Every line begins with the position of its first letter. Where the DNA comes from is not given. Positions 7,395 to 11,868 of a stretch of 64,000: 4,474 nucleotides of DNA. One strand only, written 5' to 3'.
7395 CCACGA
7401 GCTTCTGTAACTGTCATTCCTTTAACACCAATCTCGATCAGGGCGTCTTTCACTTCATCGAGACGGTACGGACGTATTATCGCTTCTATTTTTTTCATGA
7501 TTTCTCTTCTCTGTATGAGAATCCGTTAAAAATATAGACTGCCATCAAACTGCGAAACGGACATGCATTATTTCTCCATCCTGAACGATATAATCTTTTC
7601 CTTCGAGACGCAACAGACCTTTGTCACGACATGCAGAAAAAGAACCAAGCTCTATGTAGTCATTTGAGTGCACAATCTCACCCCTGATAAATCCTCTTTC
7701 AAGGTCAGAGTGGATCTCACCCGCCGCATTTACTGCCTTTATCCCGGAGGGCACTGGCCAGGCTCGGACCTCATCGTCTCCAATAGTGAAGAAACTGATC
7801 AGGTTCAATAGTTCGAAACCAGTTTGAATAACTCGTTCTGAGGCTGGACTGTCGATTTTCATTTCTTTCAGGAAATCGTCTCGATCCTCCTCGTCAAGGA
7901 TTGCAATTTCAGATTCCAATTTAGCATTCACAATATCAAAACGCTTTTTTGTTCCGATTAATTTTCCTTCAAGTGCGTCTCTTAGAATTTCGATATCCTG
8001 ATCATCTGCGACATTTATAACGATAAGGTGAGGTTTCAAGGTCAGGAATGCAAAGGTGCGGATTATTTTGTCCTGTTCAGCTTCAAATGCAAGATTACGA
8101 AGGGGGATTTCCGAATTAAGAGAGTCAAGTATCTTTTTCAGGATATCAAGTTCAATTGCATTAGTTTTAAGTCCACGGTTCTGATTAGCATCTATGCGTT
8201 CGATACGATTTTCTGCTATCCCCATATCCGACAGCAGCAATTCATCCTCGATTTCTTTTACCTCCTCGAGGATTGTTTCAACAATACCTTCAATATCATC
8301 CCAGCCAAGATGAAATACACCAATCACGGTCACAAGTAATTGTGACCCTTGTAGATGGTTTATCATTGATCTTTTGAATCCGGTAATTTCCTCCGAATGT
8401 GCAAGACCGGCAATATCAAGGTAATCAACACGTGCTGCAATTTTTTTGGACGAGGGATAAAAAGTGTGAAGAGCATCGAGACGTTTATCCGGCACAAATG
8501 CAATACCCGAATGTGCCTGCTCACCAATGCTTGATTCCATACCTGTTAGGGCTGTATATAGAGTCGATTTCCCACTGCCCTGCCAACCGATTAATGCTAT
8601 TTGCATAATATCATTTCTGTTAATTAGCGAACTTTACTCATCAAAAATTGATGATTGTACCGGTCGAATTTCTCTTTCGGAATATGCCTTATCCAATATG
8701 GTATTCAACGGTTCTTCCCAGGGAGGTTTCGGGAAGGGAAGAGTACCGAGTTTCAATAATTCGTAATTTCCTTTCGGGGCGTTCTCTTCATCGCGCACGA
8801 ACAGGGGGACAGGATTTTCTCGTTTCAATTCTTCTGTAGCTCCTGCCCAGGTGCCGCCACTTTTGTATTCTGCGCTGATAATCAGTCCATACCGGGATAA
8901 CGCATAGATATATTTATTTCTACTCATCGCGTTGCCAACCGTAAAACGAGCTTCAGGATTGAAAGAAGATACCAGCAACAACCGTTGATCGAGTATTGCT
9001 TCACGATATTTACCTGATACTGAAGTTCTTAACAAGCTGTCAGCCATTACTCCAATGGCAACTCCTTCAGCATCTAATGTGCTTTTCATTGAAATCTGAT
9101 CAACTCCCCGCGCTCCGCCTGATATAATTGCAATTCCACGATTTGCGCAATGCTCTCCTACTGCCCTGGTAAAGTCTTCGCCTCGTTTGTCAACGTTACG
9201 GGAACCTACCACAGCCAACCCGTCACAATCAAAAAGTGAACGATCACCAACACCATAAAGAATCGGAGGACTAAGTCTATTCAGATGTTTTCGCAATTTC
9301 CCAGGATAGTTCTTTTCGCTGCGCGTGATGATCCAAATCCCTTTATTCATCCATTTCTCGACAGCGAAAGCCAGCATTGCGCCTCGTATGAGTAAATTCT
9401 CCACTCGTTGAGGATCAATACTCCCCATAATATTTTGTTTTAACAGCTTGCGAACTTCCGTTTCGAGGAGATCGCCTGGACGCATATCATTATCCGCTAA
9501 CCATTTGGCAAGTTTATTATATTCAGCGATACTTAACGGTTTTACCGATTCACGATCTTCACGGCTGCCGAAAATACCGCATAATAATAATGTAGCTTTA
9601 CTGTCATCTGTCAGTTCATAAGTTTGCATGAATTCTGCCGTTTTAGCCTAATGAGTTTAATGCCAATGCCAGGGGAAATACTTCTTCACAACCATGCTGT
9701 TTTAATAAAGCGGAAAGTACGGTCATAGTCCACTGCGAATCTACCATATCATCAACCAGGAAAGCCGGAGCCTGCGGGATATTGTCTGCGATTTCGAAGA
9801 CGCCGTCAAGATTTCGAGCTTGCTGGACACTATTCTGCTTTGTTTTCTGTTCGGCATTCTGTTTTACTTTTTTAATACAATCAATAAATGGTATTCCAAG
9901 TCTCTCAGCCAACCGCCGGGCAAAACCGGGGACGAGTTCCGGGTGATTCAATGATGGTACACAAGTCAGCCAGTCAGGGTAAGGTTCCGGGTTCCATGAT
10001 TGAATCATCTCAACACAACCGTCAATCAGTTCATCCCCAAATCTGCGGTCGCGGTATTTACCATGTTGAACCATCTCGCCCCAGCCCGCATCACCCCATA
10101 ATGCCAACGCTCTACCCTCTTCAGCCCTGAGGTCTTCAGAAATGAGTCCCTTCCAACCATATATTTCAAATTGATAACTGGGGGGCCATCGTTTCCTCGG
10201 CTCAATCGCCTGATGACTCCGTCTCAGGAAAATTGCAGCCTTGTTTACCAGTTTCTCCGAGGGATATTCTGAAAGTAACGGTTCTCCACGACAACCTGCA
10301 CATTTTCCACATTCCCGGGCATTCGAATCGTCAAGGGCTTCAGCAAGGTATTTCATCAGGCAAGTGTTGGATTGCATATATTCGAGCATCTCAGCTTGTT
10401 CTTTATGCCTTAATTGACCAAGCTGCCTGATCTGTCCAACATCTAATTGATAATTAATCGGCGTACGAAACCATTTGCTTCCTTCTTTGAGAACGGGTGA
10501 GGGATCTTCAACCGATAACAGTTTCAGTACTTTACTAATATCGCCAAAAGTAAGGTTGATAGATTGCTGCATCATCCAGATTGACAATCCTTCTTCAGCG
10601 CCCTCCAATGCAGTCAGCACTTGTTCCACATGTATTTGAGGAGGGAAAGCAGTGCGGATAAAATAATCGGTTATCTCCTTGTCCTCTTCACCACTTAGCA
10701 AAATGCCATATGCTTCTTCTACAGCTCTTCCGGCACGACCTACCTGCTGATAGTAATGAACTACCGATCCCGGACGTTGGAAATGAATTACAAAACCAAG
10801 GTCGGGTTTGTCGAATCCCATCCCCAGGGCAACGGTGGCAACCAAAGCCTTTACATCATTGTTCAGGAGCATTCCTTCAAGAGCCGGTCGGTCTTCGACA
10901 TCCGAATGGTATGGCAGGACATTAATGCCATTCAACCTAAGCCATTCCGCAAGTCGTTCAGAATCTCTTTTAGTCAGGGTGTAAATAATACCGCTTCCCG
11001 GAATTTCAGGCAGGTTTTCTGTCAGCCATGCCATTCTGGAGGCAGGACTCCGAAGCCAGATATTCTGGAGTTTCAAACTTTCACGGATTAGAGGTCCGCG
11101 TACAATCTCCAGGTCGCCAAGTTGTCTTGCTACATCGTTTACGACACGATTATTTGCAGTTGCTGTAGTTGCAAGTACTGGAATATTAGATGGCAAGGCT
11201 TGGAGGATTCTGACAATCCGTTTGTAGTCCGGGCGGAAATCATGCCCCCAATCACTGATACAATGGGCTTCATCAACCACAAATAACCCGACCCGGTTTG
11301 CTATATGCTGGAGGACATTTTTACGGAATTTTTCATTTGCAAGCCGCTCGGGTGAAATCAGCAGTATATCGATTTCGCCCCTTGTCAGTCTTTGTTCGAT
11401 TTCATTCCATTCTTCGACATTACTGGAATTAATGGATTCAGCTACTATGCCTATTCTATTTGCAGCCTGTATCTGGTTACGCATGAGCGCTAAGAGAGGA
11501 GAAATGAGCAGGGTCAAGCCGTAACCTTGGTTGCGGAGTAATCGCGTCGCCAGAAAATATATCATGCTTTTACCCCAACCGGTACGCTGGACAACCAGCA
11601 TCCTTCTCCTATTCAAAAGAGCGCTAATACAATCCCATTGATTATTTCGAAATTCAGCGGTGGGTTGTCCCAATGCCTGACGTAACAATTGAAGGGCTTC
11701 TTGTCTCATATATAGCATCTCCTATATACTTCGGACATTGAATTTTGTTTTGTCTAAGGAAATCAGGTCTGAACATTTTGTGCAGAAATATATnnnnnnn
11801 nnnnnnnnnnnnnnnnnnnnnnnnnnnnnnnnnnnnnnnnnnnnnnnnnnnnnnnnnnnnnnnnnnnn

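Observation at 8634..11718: RecQ-family helicase fused to a ComFC-like PRTase domain, adjacent to a DprA/Smf protein: a ComFA-ComFC-DprA-like DNA-processing module or conflict system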

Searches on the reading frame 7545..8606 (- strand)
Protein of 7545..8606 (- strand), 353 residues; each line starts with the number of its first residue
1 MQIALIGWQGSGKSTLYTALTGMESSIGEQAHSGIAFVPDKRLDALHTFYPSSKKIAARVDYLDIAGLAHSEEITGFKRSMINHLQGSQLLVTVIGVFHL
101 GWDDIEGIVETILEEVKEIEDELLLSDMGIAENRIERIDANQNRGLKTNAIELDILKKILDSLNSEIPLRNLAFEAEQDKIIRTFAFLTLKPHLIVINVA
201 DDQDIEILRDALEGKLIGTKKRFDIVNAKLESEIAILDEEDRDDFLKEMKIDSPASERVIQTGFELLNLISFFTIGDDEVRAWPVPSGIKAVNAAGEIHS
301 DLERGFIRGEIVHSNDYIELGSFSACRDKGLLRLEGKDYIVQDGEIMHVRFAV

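Call 55: find_related_loci(query=window:7545-8606:-, collection=metagenome_contigs, flank=8000)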
Query window:7545-8606:- (353 aa) in metagenome_contigs; peptide patterns used: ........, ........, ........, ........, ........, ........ (x = any residue, [..] = any of these).
274 stretches matched a pattern; 42 encode a relative of the query (tblastn E <= 1e-3); 42 distinct loci.
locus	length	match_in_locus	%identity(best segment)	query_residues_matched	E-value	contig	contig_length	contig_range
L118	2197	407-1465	56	1-353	2e-143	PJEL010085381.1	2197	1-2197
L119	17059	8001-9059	57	1-353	1e-132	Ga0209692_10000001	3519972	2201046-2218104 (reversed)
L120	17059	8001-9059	54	1-353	1e-129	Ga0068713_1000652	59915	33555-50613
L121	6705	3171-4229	55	1-353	4e-126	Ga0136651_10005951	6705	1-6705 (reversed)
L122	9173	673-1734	38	1-353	1e-71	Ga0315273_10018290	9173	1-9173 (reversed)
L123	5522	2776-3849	39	1-351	2e-71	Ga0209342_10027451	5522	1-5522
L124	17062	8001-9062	38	1-353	1e-70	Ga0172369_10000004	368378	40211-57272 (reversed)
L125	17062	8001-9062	38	1-353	4e-70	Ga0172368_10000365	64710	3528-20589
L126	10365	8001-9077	38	1-351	5e-70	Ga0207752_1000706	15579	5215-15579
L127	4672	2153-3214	37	1-351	3e-68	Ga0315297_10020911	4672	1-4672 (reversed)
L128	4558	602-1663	36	1-351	6e-68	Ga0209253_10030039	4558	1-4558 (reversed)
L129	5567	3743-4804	37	1-351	1e-67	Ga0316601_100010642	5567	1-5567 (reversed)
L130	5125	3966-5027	37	1-351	1e-66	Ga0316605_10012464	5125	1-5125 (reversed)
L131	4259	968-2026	38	1-353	2e-66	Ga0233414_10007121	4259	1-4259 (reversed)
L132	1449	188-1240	37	1-351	3e-69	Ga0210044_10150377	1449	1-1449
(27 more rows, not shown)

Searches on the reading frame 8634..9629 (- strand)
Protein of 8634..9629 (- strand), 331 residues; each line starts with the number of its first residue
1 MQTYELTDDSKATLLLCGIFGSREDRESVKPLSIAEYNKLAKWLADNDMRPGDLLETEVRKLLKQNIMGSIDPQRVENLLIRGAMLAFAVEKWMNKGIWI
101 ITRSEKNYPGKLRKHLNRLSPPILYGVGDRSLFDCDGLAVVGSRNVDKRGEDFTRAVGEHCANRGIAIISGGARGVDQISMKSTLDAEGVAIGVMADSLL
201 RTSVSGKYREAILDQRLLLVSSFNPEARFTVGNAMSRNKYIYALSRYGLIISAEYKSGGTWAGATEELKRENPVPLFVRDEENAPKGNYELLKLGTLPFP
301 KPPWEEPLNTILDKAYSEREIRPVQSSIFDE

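Call 3: search_protein_families(library=pfam, proteins=[window:8634-9629:-], max_evalue=0.1)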
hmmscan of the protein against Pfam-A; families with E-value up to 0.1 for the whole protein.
window:8634-9629:- (331 aa): 2 families
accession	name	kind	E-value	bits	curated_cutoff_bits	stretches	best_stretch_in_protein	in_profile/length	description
PF02481.21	DNA_processg_A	-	4.7e-37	127.7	29.6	1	94-260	3-171/212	DNA recombination-mediator protein A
PF18306.6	LDcluster4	-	3.7e-07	30.3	26.3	1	139-198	5-65/151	SLOG cluster4 family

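Call 4: search_protein_families(library=ncbifam, proteins=[window:8634-9629:-], max_evalue=0.1)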
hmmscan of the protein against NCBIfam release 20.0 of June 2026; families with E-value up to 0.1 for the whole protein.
window:8634-9629:- (331 aa): 4 families
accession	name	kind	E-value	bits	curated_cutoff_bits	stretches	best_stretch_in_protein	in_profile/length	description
TIGR00732.1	dprA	equivalog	6.5e-30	104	191.15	1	94-295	5-206/220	DNA-processing protein DprA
NF008007.0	PRK10736.1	equivalog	3.4e-21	75.8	495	1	90-259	63-233/374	DNA-protecting protein DprA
TIGR00725.1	TIGR00725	hypoth_equivalog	1e-06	28.3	106.9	1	139-197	5-63/159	TIGR00725 family protein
TIGR00730.1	TIGR00730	subfamily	0.0053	16.5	96.35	1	153-210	20-79/178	TIGR00730 family Rossman fold protein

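Call 5: search_protein_families(library=padloc, proteins=[window:8634-9629:-], max_evalue=0.1)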
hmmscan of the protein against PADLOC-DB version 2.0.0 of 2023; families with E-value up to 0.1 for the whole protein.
window:8634-9629:- (331 aa): 3 families
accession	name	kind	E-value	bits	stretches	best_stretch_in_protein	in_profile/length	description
PDLC03927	PsyrA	-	6.1e-118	392.4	1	6-328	3-323/398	-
PDLC03961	ShosA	-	1.4e-28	98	1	89-261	70-243/303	-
PDLC02997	ShosA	-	2.3e-12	44.8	1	90-262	87-259/327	-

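Call 23: search_solved_structures(query=window:8634-9629:-, max_evalue=0.001)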
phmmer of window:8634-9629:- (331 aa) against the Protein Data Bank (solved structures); distinct sequences matched with E-value up to 0.001: 7.
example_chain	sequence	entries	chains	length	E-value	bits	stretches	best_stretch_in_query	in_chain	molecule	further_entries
4ljk_A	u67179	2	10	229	7.5e-12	48.3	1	120-296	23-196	DNA processing chain A (DprA)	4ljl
5mll_A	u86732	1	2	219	7.8e-12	48.2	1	120-296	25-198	DNA processing chain A (DprA)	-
4ljr_A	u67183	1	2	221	8.2e-12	48.2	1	120-296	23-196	DNA processing chain A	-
8zva_A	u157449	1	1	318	2e-08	37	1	90-272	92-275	DNA processing protein DprA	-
9vzo_A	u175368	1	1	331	2.2e-08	36.9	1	90-272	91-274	DprA-like antitoxin protein ShosA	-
3uqz_A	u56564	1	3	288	1.5e-05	27.6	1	120-260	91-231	DNA processing protein DprA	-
3maj_A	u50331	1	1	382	2.7e-05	26.7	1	94-260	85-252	DNA processing chain A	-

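Call 72: search_solved_structures(query=window:8634-9629:-, max_evalue=0.001, show_alignments=5)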
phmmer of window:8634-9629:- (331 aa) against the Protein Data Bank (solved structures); distinct sequences matched with E-value up to 0.001: 7.
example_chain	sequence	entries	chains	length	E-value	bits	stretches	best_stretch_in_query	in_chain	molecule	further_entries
4ljk_A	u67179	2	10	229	7.5e-12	48.3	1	120-296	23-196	DNA processing chain A (DprA)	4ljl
5mll_A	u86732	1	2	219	7.8e-12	48.2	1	120-296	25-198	DNA processing chain A (DprA)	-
4ljr_A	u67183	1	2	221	8.2e-12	48.2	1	120-296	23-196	DNA processing chain A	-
8zva_A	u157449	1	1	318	2e-08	37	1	90-272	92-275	DNA processing protein DprA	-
9vzo_A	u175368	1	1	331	2.2e-08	36.9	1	90-272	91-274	DprA-like antitoxin protein ShosA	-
3uqz_A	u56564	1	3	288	1.5e-05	27.6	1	120-260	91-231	DNA processing protein DprA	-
3maj_A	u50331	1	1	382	2.7e-05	26.7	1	94-260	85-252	DNA processing chain A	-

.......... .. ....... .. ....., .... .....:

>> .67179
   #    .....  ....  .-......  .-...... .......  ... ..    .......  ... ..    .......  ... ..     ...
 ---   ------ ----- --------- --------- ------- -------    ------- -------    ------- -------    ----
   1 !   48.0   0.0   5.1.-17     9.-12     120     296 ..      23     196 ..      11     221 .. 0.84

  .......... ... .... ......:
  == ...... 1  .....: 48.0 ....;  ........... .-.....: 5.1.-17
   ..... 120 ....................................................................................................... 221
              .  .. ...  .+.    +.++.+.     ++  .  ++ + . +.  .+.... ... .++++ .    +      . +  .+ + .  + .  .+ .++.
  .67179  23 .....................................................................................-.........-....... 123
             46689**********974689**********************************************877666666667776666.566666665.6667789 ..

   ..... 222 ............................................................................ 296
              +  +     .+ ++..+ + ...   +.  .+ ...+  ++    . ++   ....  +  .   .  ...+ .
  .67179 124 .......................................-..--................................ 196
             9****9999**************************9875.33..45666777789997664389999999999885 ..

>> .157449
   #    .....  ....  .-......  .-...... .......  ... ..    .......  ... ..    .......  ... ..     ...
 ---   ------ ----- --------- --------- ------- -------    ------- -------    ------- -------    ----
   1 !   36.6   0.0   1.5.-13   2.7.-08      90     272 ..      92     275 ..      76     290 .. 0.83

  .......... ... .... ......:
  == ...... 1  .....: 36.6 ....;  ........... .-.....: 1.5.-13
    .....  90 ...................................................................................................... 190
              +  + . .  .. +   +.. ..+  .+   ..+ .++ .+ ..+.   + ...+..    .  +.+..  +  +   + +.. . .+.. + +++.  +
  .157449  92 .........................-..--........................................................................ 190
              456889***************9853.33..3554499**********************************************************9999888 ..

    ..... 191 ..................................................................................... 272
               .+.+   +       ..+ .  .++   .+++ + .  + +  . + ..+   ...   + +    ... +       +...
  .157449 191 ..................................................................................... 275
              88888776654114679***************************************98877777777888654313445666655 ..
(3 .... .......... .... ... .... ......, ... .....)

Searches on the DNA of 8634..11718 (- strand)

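Call 17: search_dna_similar(query=window:8634-11718:-, collection=ecoli_genomes, mode=distant, max_rows=10)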
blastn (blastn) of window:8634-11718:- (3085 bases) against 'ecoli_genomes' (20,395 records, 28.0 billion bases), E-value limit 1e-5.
Records with a match: 1656; places in all: 1658; records where one place covers at least 80% of the query: 0.
Genomes with a match: 1656 of 5426; with a place that covers at least 80% of the query: 0. Places per genome that has any: lowest 1, median 1, highest 2. On chromosomes: 1658 places; on plasmids: 0.
Best place of each record, by identity: 60-80% 1656.
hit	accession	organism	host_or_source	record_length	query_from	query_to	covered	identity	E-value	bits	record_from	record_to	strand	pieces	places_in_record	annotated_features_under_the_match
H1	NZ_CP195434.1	Escherichia coli strain 23AR0806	Homo sapiens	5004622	355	2003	15%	68.5%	1e-11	163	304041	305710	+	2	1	RecQ family ATP-dependent DNA helicase | DNA-processing protein DprA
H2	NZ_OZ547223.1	Escherichia coli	Homo sapiens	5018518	355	2003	15%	68.5%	1e-11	163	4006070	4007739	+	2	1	RecQ family ATP-dependent DNA helicase | DNA-processing protein DprA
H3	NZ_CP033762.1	Escherichia coli strain FDAARGOS_536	Homo sapiens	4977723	355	2003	15%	68.3%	1e-12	159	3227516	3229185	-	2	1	RecQ family ATP-dependent DNA helicase | DNA-processing protein DprA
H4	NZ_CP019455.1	Escherichia coli strain FHI_NMBU_03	Homo sapiens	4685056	355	2003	15%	68.3%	1e-12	159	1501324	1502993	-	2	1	RecQ family ATP-dependent DNA helicase | DNA-processing protein DprA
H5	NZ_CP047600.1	Escherichia coli O84:H7 strain Trh52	Homo sapiens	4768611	355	2003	15%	68.3%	1e-12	159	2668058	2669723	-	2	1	RecQ family ATP-dependent DNA helicase | DNA-processing protein DprA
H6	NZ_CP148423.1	Escherichia coli strain Z1323CEC0015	Chicken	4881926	355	2003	15%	68.3%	1e-12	159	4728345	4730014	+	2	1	RecQ family ATP-dependent DNA helicase | DNA-processing protein DprA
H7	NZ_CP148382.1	Escherichia coli strain Z1323HEC0016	Homo sapiens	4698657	355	2003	15%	68.3%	1e-12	159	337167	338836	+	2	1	RecQ family ATP-dependent DNA helicase | DNA-processing protein DprA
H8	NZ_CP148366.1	Escherichia coli strain Z1323HEC0300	Homo sapiens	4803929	355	2003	15%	68.3%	1e-12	159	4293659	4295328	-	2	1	RecQ family ATP-dependent DNA helicase | DNA-processing protein DprA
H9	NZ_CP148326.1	Escherichia coli strain Z1323HEC0475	Homo sapiens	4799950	355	2003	15%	68.3%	1e-12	159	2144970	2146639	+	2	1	RecQ family ATP-dependent DNA helicase | DNA-processing protein DprA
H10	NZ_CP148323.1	Escherichia coli strain Z1323HEC0477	Homo sapiens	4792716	355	2003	15%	68.3%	1e-12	159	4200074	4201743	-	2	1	RecQ family ATP-dependent DNA helicase | DNA-processing protein DprA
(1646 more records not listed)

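Call 18: get_annotated_region(hit=H3, flank=6000)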
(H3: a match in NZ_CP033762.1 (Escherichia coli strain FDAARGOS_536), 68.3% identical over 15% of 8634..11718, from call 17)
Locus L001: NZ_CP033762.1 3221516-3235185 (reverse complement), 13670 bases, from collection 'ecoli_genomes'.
description: Escherichia coli strain FDAARGOS_536 chromosome, complete genome
organism: Escherichia coli strain FDAARGOS_536 (NCBI taxid 562)
replicon: chromosome; assembly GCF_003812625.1
host: Homo sapiens; source: Peripheral blood; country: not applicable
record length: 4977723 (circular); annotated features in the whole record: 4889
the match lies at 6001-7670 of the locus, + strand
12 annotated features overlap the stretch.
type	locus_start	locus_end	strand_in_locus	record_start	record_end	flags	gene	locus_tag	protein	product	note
CDS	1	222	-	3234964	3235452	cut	yhhY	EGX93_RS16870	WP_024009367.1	N-acetyltransferase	-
CDS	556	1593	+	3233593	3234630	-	yhhX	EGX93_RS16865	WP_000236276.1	oxidoreductase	-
CDS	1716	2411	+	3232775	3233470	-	yhhW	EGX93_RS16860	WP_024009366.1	quercetin 2,3-dioxygenase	-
CDS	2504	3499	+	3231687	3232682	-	gntR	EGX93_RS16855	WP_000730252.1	gluconate operon transcriptional repressor GntR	-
CDS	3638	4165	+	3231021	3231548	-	gntK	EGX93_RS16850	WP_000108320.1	gluconokinase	-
CDS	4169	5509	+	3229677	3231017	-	gntU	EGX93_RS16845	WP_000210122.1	gluconate transporter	-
CDS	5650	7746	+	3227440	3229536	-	-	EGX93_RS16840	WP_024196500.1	RecQ family ATP-dependent DNA helicase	-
CDS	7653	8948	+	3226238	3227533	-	-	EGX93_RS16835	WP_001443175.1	DNA-processing protein DprA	-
CDS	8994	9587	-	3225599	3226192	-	yhgN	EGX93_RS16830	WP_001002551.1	NAAT family transporter YhgN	-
CDS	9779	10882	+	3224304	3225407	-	asd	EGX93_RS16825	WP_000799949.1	aspartate-semialdehyde dehydrogenase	-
CDS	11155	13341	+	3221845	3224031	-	glgB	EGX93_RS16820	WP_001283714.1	1,4-alpha-glucan branching enzyme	-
CDS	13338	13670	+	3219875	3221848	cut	glgX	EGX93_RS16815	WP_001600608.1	glycogen debranching protein GlgX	-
